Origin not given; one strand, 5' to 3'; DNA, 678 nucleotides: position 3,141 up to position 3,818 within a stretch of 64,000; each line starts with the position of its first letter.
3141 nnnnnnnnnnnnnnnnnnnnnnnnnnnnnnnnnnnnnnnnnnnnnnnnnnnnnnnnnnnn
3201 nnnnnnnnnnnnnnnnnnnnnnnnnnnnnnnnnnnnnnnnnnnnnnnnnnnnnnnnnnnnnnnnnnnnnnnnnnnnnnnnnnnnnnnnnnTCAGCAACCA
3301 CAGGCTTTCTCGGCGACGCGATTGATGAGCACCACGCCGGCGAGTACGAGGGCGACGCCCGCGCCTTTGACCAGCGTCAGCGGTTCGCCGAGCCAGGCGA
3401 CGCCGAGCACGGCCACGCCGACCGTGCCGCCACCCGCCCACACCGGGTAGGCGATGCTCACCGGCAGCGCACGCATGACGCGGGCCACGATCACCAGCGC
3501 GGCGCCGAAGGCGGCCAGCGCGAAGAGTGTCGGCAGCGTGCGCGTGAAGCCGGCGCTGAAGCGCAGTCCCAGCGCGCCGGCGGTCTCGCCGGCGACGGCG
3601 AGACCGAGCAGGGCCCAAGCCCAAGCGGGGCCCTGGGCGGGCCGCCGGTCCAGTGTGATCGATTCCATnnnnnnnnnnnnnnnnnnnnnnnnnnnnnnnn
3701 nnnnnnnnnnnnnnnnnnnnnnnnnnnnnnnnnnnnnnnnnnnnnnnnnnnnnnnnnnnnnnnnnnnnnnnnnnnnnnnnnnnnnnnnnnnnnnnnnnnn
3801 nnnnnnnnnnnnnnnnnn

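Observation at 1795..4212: ArsR regulator - heterodimeric SMR pair - AlkB hydroxylase on one strand with an AT-rich palindromic operator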

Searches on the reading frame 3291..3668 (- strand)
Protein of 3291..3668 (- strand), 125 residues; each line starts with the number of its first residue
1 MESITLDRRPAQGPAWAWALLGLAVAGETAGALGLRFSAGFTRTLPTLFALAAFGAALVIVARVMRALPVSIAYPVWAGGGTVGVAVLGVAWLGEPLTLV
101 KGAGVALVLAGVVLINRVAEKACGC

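Call 3: search_protein_families(library=pfam, proteins=[window:3291-3668:-], max_evalue=0.01)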
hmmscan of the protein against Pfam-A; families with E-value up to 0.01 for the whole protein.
window:3291-3668:- (125 aa): 2 families
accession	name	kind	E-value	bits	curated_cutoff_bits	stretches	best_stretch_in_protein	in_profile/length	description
PF00893.25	Multi_Drug_Res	-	3.2e-18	66.5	23.7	1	17-108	2-93/93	Small Multidrug Resistance protein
PF00892.27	EamA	-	0.0095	16.7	28.2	0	47-116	64-134/135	EamA-like transporter family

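Call 4: search_protein_families(library=ncbifam, proteins=[window:3291-3668:-], max_evalue=0.01)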
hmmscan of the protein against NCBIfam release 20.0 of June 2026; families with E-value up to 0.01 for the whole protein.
window:3291-3668:- (125 aa): 23 families
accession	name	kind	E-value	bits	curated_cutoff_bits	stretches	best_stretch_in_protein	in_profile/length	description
NF051481.1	EbrA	exception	3.4e-17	62.7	160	1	19-116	6-103/104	SMR family multidrug efflux transporter EbrA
NF008512.1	PRK11431.1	equivalog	2.5e-16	59.8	126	1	17-114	2-99/104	quaternary ammonium compound efflux SMR transporter SugE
NF051482.1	EbrB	exception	6e-16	59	160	1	21-117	7-103/105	SMR family multidrug efflux transporter EbrB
NF033137.0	SMR_qac_int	equivalog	1.7e-15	57.5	188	1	17-119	2-104/109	Qac family quaternary ammonium compound efflux SMR transporter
NF007087.1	PRK09541.1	subfamily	1e-14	54.9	162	1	18-120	4-106/110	EmrE family multidrug efflux SMR transporter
NF033470.1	SMR_qac_bcrC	exception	2.6e-14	53.7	225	1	19-118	5-104/114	quaternary ammonium compound efflux SMR transporter BcrC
NF000384.1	QacCGHJ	equivalog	3.1e-14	53.1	160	1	21-118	6-103/107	QacCGHJ group quaternary ammonium compound efflux SMR transporter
NF000067.2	SMR_qac_FL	exception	5.7e-14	52.6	205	1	17-119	3-105/110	quaternary ammonium compound efflux SMR transporter QacL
NF000277.1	qac_SMR_G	exception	8.8e-14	51.7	200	1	21-120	6-105/107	quaternary ammonium compound efflux SMR transporter QacG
NF042984.1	SMR_efflux_EmrE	exception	2.5e-13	50.4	226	1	20-119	6-105/110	multidrug efflux SMR transporter EmrE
NF012170.0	qac_SMR_J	exception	4e-13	49.6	210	1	21-117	6-102/107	quaternary ammonium compound efflux SMR transporter QacJ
NF000023.1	qac_SMR_C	exception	5e-13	49.1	200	1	21-117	6-102/107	quaternary ammonium compound efflux SMR transporter QacC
NF000279.1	qac_SMR_H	exception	3.9e-12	46.5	205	1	21-118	6-103/107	quaternary ammonium compound efflux SMR transporter QacH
NF033136.1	SMR_qac_K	exception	4.3e-12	46.7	205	1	17-119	3-105/110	quaternary ammonium compound efflux SMR transporter QacK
NF000278.1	SMR_qac_G2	exception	7.1e-12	45.7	220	1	17-119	3-105/110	quaternary ammonium compound efflux SMR transporter QacG2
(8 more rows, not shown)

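Call 34: find_homologous_proteins(query=window:3291-3668:-, max_evalue=0.000001)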
Query window:3291-3668:- (125 aa): 106 proteins with E <= 0.000001 among 2067 candidates.
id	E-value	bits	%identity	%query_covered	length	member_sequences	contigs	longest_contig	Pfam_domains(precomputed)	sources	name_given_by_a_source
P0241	3.0e-69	249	100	100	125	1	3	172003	PF00893.26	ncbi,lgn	ncbi:MAG: multidrug efflux SMR transporter [Gammaproteobacteria bacterium]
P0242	2.3e-55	204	82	100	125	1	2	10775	PF00893.26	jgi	jgi:small multidrug resistance pump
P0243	8.2e-52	192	85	94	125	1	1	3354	PF00893.26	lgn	-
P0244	1.8e-49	185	80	100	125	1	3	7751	PF00893.26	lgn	-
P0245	1.5e-48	182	88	87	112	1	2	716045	PF00893.26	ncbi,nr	ncbi:MAG: multidrug efflux SMR transporter [Gammaproteobacteria bacterium]|nr:multidrug efflux SMR t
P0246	8.3e-41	157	66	100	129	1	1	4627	PF00893.26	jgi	jgi:small multidrug resistance pump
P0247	1.6e-37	146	66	98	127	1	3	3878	PF00893.26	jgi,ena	jgi:small multidrug resistance pump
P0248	1.8e-37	146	67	98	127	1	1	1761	PF00893.26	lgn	-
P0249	5.9e-37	144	70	87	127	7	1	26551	PF00893.26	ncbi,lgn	-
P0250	8.7e-37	144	66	94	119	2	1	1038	PF00893.26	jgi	jgi:small multidrug resistance pump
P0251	3.1e-36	142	64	94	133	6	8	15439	PF00893.26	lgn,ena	-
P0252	6.2e-36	141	68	90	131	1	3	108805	PF00893.26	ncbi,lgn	ncbi:MAG: SMR family transporter [Gammaproteobacteria bacterium]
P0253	6.3e-36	141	60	100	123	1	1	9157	PF00893.26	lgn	-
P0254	6.7e-36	141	66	95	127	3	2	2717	PF00893.26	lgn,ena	-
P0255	1.7e-35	140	66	90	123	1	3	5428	PF00893.26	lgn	-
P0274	4.4e-34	135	57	100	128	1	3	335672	PF00893.26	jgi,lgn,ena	-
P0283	1.2e-33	134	61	94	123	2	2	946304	PF00893.26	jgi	-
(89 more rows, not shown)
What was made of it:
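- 106 hits lie mostly at 50% identity or more, and the one unrelated SMR below that is at 37% (call 34).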

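Call 36: find_encoding_contigs(protein=P0283, flank=7000, max_places=2)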
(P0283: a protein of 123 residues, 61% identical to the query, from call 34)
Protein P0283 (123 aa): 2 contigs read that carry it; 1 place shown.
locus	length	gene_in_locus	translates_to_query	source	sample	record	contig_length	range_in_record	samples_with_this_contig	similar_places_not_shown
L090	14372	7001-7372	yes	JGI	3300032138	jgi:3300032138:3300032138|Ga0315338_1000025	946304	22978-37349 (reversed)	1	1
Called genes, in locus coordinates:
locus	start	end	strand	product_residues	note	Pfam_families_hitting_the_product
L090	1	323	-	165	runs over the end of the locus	PF00364:Biotin_lipoyl, PF25973:BSH_CzcB (weak)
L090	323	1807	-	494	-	PF00289:Biotin_carb_N, PF02222:ATP-grasp (faint), PF02786:CPSase_L_D2, PF07478:Dala_Dala_lig_C, PF02785:Biotin_carb_C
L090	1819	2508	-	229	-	PF00440:TetR_N, PF08359:TetR_C_4, PF17932:TetR_C_24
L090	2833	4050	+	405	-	PF02771:Acyl-CoA_dh_N, PF02770:Acyl-CoA_dh_M, PF00441:Acyl-CoA_dh_1, PF08028:Acyl-CoA_dh_2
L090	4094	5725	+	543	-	PF00743:FMO-like, PF07992:Pyr_redox_2, PF13450:NAD_binding_8 (weak), PF13738:Pyr_redox_3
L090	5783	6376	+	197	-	PF00293:NUDIX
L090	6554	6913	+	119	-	PF01022:HTH_5, PF13412:HTH_24 (weak)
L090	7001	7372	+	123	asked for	PF00893:Multi_Drug_Res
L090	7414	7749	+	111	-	PF00893:Multi_Drug_Res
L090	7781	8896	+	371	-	PF00487:FA_desaturase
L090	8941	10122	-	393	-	PF02515:CoA_transf_3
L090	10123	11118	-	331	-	PF08240:ADH_N, PF00107:ADH_zinc_N, PF13602:ADH_zinc_N_2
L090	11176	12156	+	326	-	PF00248:Aldo_ket_red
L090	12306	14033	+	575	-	PF07969:Amidohydro_3, PF01979:Amidohydro_1 (weak)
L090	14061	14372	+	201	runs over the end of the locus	-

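Call 37: find_encoding_contigs(protein=P0274, flank=7000, max_places=2)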
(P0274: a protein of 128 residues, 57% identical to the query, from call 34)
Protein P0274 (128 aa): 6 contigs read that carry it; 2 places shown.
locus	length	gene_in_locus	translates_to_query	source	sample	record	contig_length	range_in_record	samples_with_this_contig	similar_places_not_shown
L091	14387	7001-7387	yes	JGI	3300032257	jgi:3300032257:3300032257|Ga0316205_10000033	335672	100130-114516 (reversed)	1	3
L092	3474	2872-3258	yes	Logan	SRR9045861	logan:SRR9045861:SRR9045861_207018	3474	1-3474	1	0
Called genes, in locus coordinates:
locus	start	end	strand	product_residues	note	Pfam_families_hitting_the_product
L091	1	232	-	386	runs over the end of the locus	PF00266:Aminotran_5, PF01212:Beta_elim_lyase (weak)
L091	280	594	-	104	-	-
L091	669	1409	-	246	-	PF07386:DUF1499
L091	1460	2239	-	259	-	PF01925:TauE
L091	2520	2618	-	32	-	-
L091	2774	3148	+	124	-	PF01022:HTH_5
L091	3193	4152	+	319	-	-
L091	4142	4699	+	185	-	-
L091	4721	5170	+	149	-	-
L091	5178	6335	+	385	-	PF12704:MacB_PCD, PF02687:FtsX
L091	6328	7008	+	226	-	PF02463:SMC_N (weak), PF00005:ABC_tran, PF13304:AAA_21 (faint)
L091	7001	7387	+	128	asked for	PF00893:Multi_Drug_Res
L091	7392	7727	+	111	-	PF00893:Multi_Drug_Res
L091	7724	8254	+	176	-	PF00578:AhpC-TSA, PF08534:Redoxin, PF00085:Thioredoxin (weak), PF13098:Thioredoxin_2, PF13905:Thioredoxin_8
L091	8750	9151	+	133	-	PF01022:HTH_5, PF12840:HTH_20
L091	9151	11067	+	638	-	PF00122:E1-E2_ATPase, PF00702:Hydrolase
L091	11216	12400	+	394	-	PF07992:Pyr_redox_2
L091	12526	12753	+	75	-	-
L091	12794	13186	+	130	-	PF03625:DUF302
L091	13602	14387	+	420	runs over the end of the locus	PF02321:OEP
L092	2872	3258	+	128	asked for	PF00893:Multi_Drug_Res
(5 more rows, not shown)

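Call 40: find_related_loci(query=A2, collection=metagenome_contigs, flank=6000)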
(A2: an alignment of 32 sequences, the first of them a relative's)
Query A2 (125 aa) in metagenome_contigs; peptide patterns used: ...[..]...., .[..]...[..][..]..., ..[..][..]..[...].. (x = any residue, [..] = any of these).
313 stretches matched a pattern; 87 encode a relative of the query (tblastn E <= 1e-3); the best 80 are kept; 80 distinct loci.
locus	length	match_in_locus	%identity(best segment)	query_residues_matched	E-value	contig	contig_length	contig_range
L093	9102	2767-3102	66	7-125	5e-42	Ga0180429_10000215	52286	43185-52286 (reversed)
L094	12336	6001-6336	66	7-125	5e-42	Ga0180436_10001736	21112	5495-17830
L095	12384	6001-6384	57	1-125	3e-41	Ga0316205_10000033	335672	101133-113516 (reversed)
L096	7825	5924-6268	62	8-125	1e-40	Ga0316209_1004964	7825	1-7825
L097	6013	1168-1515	61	7-125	1e-40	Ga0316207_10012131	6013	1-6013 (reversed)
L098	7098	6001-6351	63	7-125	2e-40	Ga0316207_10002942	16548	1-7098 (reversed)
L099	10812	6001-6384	56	1-125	5e-40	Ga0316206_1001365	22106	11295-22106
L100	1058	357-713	57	5-125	8e-42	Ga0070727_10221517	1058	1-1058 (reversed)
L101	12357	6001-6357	60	7-125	4e-40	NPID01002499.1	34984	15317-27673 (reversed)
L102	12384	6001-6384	55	1-125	1e-39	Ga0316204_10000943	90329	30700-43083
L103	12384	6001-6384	55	1-125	1e-39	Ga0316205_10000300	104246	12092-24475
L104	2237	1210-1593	55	1-125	6e-40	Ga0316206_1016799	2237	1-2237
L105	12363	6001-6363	57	2-125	2e-39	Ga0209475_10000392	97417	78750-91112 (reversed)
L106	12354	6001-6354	59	8-125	8e-39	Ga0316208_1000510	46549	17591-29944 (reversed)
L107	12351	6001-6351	61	9-125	7e-39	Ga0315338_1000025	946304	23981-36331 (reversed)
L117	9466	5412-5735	58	18-125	7e-36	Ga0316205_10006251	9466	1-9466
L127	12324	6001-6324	55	18-125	3e-33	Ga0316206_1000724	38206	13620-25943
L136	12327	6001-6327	61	17-125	2e-31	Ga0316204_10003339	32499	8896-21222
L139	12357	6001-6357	60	7-125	3e-31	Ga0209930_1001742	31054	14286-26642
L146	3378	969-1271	57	16-116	1e-29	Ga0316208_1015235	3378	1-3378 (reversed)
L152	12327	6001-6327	60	17-125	3e-28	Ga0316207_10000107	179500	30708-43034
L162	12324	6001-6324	55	17-124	1e-26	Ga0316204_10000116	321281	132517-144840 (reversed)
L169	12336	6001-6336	64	14-125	1e-25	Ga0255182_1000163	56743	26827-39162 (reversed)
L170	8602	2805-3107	51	16-116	2e-25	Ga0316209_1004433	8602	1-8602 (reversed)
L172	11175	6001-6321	58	18-124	8e-34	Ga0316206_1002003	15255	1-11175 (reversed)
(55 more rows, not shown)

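Call 43: search_protein_families(library=ncbifam, proteins=[L091:3193-4152:+, L091:4142-4699:+, L091:4721-5170:+], max_evalue=0.01)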
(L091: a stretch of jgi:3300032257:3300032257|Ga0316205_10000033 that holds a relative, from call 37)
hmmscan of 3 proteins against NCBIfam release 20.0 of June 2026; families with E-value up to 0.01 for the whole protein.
L091:3193-4152:+ (319 aa): 0 families

L091:4142-4699:+ (185 aa): 1 family
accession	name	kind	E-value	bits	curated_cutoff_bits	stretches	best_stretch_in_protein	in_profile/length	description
NF041840.1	rnfG_Methano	equivalog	0.0072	15.9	230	1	10-115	8-114/189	Rnf electron transport complex subunit RnfG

L091:4721-5170:+ (149 aa): 0 families

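Call 47: search_protein_families(library=ncbifam, proteins=[L169:688-1056:+, L169:1070-1921:+, L169:1935-3704:+, L169:3509-4768:+, L169:4832-5965:+, L169:6713-7471:-, L169:7545-8402:+, L169:8580-9632:+, L169:9795-10418:-, L169:10261-11376:+], max_evalue=0.00001)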
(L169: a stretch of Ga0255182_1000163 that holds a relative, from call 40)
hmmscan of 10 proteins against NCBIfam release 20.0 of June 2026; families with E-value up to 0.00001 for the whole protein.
L169:688-1056:+ (122 aa): 3 families
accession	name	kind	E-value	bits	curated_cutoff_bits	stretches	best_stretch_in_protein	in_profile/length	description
NF033788.1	HTH_metalloreg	subfamily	5.1e-13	48.6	55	1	7-83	2-76/77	metalloregulator ArsR/SmtB family transcription factor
NF033789.1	repress_SdpR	subfamily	7.9e-07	28.9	100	1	9-87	1-76/79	autorepressor SdpR family transcription factor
NF041413.1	ArsR_Rv2640c_fam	equivalog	4.8e-06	26.9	155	1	12-92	38-118/118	Rv2640c family ArsR-like transcriptional regulator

L169:1070-1921:+ (283 aa): 1 family
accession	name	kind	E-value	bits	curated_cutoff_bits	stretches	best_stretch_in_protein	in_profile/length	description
NF033727.2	chaperon_ArsD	equivalog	3.1e-38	130.2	90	1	166-261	2-97/97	arsenite efflux transporter metallochaperone ArsD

L169:1935-3704:+ (589 aa): 32 families (the best 25 are shown)
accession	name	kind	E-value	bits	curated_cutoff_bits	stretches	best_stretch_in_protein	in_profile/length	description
TIGR04291.1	arsen_driv_ArsA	equivalog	5.9e-274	910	650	1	9-571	3-563/565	arsenical pump-driving ATPase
TIGR00345.1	GET3_arsA_TRC40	subfamily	5.7e-117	390.5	135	3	13-292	1-293/299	TRC40/GET3/ArsA family transport-energizing ATPase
NF041417.1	ArsA_halo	exception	1.4e-115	387.3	800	1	11-585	14-612/617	arsenical pump-driving ATPase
NF053622.1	ATPseBagAMYCTU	equivalog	3.7e-24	85.8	400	2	13-86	11-88/325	ATPase BagA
NF053621.1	ATPseBagBMYCTU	equivalog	1.6e-19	70.3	521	2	15-165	18-169/371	ATPase BagB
NF050088.1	Get3_fold_NosAFP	equivalog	2.1e-18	66.4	325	1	12-161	5-150/364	Get3/ArsA fold putative tail anchor-mediating ATPase NosAFP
NF041546.1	ParA_partition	equivalog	8.5e-17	61.4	180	2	332-370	4-42/203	ParA family partition ATPase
TIGR01969.1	minD_arch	subfamily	2.6e-12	46.5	201.75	0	331-365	4-38/251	cell division ATPase MinD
TIGR03371.1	cellulose_yhjQ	equivalog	3.5e-12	46.3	157.85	0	336-451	10-124/246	cellulose biosynthesis protein BcsQ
TIGR01968.1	minD_bact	equivalog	7.3e-12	45.2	212.9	0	330-365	4-39/261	septum site-determining protein MinD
NF041136.1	MrpORP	equivalog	8.6e-12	45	450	1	328-362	6-40/365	iron-sulfur cluster carrier protein MrpORP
NF047398.1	AAA_KGGVGR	domain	1.2e-11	45.3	90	1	8-46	2-40/190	KGGVGR-motif variant AAA ATPase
NF038214.1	IS21_help_AAA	equivalog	4.8e-11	42.8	200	0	330-363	92-125/232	IS21-like element helper ATPase IstB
TIGR01281.1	DPOR_bchL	equivalog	8.3e-11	41.8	345.15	0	14-50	5-41/268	ferredoxin:protochlorophyllide reductase (ATP-dependent) iron-sulfur ATP-binding protein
NF009701.0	PRK13230.1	subfamily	5e-10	38.8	350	0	14-53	6-45/291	nitrogenase reductase-like protein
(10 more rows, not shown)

L169:3509-4768:+ (419 aa): 2 families
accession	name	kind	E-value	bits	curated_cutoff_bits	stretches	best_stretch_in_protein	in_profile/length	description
TIGR00832.1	acr3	equivalog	1e-117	393.1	282.8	1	80-407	1-326/327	ACR3 family arsenite efflux transporter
TIGR00841.1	bass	subfamily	4.7e-07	29.3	326.3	1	115-354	30-252/321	bile acid:sodium symporter family transporter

L169:4832-5965:+ (377 aa): 0 families

L169:6713-7471:- (252 aa): 2 families
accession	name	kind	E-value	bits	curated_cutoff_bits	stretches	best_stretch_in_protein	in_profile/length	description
TIGR02690.1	resist_ArsH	equivalog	3e-113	376.3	292.25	1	29-228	21-219/219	arsenical resistance protein ArsH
TIGR03567.1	FMN_reduc_SsuE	equivalog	1.4e-06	28.4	164.05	1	36-126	1-92/171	NADPH-dependent FMN reductase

L169:7545-8402:+ (285 aa): 0 families

L169:8580-9632:+ (350 aa): 25 families
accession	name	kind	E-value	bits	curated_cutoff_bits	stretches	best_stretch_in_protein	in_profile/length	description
NF008823.0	PRK11873.1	subfamily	1.7e-56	191.7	263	1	6-243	7-246/272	arsenite methyltransferase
NF040538.1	methyl_ArsM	equivalog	2.4e-51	175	500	2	140-322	167-341/356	arsinothricin biosynthesis methyltransferase ArsM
NF038099.1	AsSugarArsM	exception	7.6e-36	123.9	400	1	8-312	4-302/321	arsenosugar biosynthesis arsenite methyltransferase ArsM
NF041537.1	ArsM_AhpD_UU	exception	3.7e-33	114.7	510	1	43-227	51-228/345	arsenite methyltransferase/AhpD domain selenoprotein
NF047649.1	MTase_UXPK_star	exception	4.1e-32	111.3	460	1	41-220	50-222/283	methyltransferase/UXPK-star double selenoprotein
NF041536.1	ArsM_DUF2284_UU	exception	6.1e-30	104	575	1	45-228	53-229/459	arsenite methyltransferase/DUF2284 domain selenoprotein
NF045667.1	MTase_DVU1556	equivalog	2.4e-21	76.2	155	1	66-220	22-159/213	DVU_1556 family methyltransferase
NF040539.1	AST_met_ArsM_2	exception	1.3e-17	64.6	240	1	68-227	58-211/262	putative arsinothricin biosynthesis methyltransferase ArsM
NF001244.0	PRK00216.1-5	equivalog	6.1e-14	51.9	216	1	67-182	49-156/236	bifunctional demethylmenaquinone methyltransferase/2-methoxy-6-polyprenyl-1,4-benzoquinol methylase UbiE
TIGR02072.1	BioC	equivalog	1e-13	51.7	184.95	1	67-184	35-137/244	malonyl-ACP O-methyltransferase BioC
NF001240.0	PRK00216.1-1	equivalog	8.3e-11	41.4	378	1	66-178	63-167/251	bifunctional demethylmenaquinone methyltransferase/2-methoxy-6-polyprenyl-1,4-benzoquinol methylase UbiE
NF001243.0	PRK00216.1-4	equivalog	2.7e-10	40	235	1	66-177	47-149/237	demethylmenaquinone methyltransferase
TIGR02752.1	MenG_heptapren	equivalog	2.9e-10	40.1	419.85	1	66-177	45-147/231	demethylmenaquinone methyltransferase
NF043040.1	corrin_prot_MT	hypoth_equivalog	4.6e-10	39.3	180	1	66-185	41-153/216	corrinoid protein-associated methyltransferase CpaM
NF052510.1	methyltran_MpqE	exception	6.7e-10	38.7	335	1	66-177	46-149/234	methyl-plastoquinone biosynthesis methyltransferase MpqE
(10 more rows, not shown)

L169:9795-10418:- (207 aa): 0 families

L169:10261-11376:+ (371 aa): 0 families
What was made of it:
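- L169 reads arsR-arsC/D-arsA-acr3-AlkB-like-SMR1-SMR2, with arsH and an arsM-like gene alongside (call 47).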

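Call 60: search_protein_families(library=ncbifam, proteins=[L090:4094-5725:+, L090:5783-6376:+], max_evalue=0.00001)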
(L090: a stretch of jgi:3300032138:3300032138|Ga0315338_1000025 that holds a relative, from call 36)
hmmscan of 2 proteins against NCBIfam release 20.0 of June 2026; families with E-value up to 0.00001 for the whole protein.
L090:4094-5725:+ (543 aa): 5 families
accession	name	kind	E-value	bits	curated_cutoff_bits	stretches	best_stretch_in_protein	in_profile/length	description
NF045818.1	Neo-PentlctneDsynPtlE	equivalog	2.4e-84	283.5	1100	1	4-481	50-534/587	neopentalenolactone/pentalenolactone D synthase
NF040505.1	ArsO_flavin_mono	equivalog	2.1e-19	70.2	425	1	3-203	1-191/346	ArsO family NAD(P)H-dependent flavin-containing monooxygenase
TIGR04018.1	Bthiol_YpdA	hypoth_equivalog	4.3e-11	42.2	339.9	1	5-208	2-188/316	YpdA family putative bacillithiol disulfide reductase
NF058570.1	trimeth_mono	equivalog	3.4e-10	39.6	675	1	79-186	97-208/443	trimethylamine monooxygenase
TIGR01292.1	TRX_reduct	equivalog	3e-06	26.3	343.45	0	110-204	82-173/300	thioredoxin-disulfide reductase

L090:5783-6376:+ (197 aa): 3 families
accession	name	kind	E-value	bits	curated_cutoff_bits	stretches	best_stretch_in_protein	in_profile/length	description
NF008736.0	PRK11762.1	equivalog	2e-16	60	169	1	44-183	37-175/186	ADP compounds hydrolase NudE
TIGR02705.1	nudix_YtkD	equivalog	2e-07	30.7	154.4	1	83-120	47-84/156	RNA deprotection pyrophosphohydrolase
NF041652.1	Nud_hyd_Dein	equivalog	6.6e-07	29.7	200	1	85-174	47-137/152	Nudix hydrolase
